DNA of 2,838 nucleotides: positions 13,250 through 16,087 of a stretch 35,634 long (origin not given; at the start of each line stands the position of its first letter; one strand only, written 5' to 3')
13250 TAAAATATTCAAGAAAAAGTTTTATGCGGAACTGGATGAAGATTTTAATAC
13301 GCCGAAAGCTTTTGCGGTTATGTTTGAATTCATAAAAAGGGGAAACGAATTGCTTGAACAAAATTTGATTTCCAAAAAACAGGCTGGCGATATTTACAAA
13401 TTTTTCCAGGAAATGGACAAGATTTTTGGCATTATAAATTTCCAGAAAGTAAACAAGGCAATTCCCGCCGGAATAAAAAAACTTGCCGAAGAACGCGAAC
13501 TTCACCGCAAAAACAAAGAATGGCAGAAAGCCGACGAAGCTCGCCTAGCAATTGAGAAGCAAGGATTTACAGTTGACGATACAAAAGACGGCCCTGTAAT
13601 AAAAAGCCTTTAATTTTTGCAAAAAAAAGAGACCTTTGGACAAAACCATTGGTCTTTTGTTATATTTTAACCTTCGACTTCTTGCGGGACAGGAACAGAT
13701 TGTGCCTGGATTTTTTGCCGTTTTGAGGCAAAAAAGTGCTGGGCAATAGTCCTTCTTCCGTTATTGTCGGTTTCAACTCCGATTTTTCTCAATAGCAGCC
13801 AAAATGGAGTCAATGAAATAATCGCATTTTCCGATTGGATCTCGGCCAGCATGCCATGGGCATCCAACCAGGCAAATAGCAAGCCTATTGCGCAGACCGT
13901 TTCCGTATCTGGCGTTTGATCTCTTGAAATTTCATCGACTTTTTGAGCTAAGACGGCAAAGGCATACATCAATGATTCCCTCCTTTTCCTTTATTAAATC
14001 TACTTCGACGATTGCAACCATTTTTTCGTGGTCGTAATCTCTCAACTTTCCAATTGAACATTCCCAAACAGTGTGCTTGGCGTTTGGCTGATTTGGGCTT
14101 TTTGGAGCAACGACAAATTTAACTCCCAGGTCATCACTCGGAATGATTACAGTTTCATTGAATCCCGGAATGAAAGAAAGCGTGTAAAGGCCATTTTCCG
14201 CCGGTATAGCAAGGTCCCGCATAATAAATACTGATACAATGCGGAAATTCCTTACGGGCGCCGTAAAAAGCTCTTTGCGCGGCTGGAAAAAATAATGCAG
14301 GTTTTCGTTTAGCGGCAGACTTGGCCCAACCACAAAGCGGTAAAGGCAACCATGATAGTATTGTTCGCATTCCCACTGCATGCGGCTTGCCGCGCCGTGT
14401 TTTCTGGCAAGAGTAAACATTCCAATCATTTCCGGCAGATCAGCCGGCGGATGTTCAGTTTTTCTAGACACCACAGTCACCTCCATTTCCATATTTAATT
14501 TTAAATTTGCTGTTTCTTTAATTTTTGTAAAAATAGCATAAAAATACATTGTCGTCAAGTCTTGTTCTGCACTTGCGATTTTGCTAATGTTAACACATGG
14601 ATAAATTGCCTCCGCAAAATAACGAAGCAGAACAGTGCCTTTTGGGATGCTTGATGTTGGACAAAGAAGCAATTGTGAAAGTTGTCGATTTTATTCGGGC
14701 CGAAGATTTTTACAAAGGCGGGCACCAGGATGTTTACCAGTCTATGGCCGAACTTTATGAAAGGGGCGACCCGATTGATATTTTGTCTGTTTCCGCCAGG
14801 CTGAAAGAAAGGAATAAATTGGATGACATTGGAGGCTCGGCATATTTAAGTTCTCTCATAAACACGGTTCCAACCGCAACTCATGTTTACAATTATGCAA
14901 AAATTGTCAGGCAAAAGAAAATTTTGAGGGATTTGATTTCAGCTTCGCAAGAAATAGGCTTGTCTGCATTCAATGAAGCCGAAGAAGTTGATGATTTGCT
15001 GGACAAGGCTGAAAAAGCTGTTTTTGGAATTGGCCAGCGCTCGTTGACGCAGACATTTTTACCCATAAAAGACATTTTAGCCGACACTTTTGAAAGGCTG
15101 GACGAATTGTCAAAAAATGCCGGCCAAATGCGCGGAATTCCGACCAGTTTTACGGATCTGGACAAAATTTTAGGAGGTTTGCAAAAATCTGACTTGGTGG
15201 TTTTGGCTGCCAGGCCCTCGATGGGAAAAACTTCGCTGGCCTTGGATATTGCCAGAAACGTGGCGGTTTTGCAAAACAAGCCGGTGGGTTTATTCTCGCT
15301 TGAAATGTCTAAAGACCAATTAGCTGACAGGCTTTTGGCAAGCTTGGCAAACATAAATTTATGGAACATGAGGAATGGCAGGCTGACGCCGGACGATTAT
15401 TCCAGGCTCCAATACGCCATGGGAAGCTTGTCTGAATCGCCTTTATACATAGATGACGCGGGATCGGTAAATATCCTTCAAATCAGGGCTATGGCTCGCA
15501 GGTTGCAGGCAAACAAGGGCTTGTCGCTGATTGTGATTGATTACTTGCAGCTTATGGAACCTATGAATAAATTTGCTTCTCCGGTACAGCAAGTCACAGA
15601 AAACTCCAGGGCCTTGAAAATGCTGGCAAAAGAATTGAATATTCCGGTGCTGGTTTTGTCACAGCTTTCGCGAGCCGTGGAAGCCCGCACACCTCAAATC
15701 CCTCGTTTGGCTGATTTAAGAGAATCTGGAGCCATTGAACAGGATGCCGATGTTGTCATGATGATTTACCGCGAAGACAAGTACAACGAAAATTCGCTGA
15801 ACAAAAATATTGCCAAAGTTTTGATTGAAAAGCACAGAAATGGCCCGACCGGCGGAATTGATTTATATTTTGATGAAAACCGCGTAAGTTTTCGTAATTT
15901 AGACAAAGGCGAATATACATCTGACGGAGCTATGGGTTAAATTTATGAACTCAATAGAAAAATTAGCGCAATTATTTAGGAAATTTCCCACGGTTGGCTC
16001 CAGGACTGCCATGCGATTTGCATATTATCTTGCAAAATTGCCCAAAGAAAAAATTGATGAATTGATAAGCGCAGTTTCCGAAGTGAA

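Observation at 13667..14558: Orphan two-gene overlapping operon inserted between cysS and dnaB: candidate novel accessory module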

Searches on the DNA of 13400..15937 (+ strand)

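Call 21: search_rna_families(source=window, start=13400, end=14800, threshold=evalue, max_evalue=1)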
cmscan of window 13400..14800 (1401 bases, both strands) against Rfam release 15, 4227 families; matches with E-value up to 1: 0.
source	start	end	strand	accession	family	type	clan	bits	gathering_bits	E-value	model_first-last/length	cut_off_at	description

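Call 66: search_rna_families(sources=[L003, L006, L007, L008, L010, L012], threshold=gathering)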
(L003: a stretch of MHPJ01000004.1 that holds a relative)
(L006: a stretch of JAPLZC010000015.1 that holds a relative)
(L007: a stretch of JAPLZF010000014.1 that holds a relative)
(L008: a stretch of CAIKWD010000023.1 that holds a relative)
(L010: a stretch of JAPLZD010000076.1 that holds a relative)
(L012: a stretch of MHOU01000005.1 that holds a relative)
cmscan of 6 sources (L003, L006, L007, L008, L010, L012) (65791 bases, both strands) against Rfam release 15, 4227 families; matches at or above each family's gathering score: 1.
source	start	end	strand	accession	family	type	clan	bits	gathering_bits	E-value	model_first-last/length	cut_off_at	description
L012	1262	1332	-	RF00005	tRNA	Gene; tRNA;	CL00001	61.3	29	8e-11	1-71/71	no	tRNA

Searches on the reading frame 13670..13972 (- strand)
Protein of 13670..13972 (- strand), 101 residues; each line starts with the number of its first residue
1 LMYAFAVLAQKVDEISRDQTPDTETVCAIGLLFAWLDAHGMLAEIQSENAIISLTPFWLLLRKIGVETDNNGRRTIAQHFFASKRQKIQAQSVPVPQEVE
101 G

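Call 3: search_protein_families(library=pfam, proteins=[window:13670-13972:-], max_evalue=1)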
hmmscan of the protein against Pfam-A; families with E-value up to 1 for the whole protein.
seq(101 aa): 0 families

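Call 4: search_protein_families(library=padloc, proteins=[window:13670-13972:-], max_evalue=1)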
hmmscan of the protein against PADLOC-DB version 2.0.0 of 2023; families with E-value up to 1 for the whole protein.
seq(101 aa): 0 families

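Call 5: search_protein_families(library=ncbifam, proteins=[window:13670-13972:-], max_evalue=1)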
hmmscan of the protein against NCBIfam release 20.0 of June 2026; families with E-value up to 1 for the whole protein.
seq(101 aa): 0 families

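Call 6: search_protein_families(library=phrogs, proteins=[window:13670-13972:-], max_evalue=1)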
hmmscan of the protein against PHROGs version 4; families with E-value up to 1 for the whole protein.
seq(101 aa): 2 families
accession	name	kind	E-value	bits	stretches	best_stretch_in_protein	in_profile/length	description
phrog_18507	-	unknown function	0.016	15.9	1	38-92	69-124/136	-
phrog_34211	-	unknown function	0.17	12.7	1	66-76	6-16/32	-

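Call 11: find_homologous_proteins(query=window:13670-13972:-, max_evalue=0.01)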
Query seq(101 aa) (101 aa): 1 proteins with E <= 0.01 among 1 candidates.
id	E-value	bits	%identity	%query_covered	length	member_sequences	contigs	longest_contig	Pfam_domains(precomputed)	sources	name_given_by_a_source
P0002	6.5e-59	214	100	99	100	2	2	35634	-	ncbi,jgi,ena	jgi:hypothetical protein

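Call 13: find_encoding_contigs(protein=P0002, flank=10000)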
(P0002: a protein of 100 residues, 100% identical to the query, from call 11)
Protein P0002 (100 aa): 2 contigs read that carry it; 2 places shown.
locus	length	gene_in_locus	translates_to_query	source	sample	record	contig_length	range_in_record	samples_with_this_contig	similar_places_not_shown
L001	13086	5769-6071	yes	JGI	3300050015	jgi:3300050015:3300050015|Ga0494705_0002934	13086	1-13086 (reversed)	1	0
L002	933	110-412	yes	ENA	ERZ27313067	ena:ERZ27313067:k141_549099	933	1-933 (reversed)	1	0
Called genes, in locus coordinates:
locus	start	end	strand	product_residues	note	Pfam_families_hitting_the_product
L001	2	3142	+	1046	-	?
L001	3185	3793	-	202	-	PF21176:RecR_HhH (weak), PF01751:Toprim, PF13662:Toprim_4, PF21175:RecR_C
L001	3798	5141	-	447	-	PF00772:DnaB, PF13481:AAA_25, PF03796:DnaB_C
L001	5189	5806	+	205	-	-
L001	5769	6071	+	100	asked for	-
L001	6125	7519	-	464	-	PF01406:tRNA-synt_1e, PF09334:tRNA-synt_1g, PF00133:tRNA-synt_1 (weak), PF09334:tRNA-synt_1g, PF09190:DALR_2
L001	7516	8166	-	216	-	PF01066:CDP-OH_P_transf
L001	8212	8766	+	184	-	PF04138:GtrA_DPMS_TM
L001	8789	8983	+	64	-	-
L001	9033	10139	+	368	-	PF05496:RuvB_N (faint), PF04851:ResIII (faint), PF13177:DNA_pol3_delta2, PF00004:AAA, PF07728:AAA_5 (faint), PF22608:DNAX_ATPase_lid, PF12169:DNA_pol3_gamma3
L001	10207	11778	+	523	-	-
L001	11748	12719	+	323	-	PF09587:PGA_cap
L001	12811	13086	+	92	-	?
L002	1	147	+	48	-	?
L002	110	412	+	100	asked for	-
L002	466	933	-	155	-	?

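Call 38: search_solved_structures(query=window:13670-13969:-, max_evalue=10)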
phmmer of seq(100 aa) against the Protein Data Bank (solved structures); distinct sequences matched with E-value up to 10: 1.
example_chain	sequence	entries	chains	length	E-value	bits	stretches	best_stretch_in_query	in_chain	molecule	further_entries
9cpc_1A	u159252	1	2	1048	1.6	12.2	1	9-52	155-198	Armadillo repeat-containing protein 4 isoform 1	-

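Call 45: predict_structure(protein=window:13670-13969:-)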
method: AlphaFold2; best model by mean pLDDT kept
length: 100 residues; sequences in the alignment: 1
mean_pLDDT: 74.3   pTM: 0.57
mean pLDDT of the five models: 74.3, 69.1, 53.3, 52.9, 48.9
residues with pLDDT >= 90: 0; 70-90: 69; 50-70: 31; < 50: 0
segments of 3 or more residues with pLDDT < 50: none
pLDDT, mean of each block of 10 residues (from residue 1): 71 78 84 82 68 75 74 78 70 62
secondary structure, 60 per line:
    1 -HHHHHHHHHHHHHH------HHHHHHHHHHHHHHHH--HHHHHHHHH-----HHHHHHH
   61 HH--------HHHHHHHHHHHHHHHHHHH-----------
elements in order: H2-15 H22-37 H40-48 H54-62 H71-89

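Call 48: fold_search(model_id=the predicted structure, library=pdb)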
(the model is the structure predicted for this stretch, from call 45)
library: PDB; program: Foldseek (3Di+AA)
matches with E <= 10: 6; with E <= 0.001: 0
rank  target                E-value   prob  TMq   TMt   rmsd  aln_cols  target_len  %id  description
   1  8s8k_n                2.8e+00  0.11  0.29  0.31  12.1        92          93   12  Structure of a yeast 48S-AUC preinitiation complex in swivelled conformation (model py48S-AUC-swiv-eIF1) (released 2024-11-06)
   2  8dzj_A                3.9e+00  0.06  0.22  0.08  14.1        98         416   13  Cryo-EM structure of Acidibacillus sulfuroxidans Cas12f in complex with sgRNA and target DNA (released 2023-07-12)
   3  1t33_A                5.1e+00  0.15  0.39  0.20   9.9       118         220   11  Structural Genomics, The crystal structure of a putative transcriptional repressor (TetR/AcrR family) from Salmonella  (released 2004-08-03)
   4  8j1j_A                5.1e+00  0.05  0.22  0.08  14.2        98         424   13  Cryo-EM structure of the AsCas12f-YHAM-sgRNAS3-5v7-target DNA (released 2023-09-27)
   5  6rd4_2                5.7e+00  0.08  0.31  0.09  12.7        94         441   13  CryoEM structure of Polytomella F-ATP synthase, Full dimer, composite map (released 2019-07-03)
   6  9k7w_E                7.0e+00  0.08  0.31  0.34  10.6        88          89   15  Crystal structure of designed nickel-induced homotrimer C3-Ni1-HH*3-18 (released 2025-10-29)

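Call 52: search_dna_similar(query=window:13670-13969:-, collection=phages, mode=protein, max_evalue=1)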
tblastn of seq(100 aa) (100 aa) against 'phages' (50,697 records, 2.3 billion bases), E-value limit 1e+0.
No match.

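Call 55: find_related_loci(query=window:13670-13969:-, collection=viral_contigs, flank=6000)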
Query seq(100 aa) (100 aa) in viral_contigs; peptide patterns used: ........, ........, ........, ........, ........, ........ (x = any residue, [..] = any of these).
13 stretches matched a pattern, but none encodes a relative of the query by tblastn (E <= 1e-3).
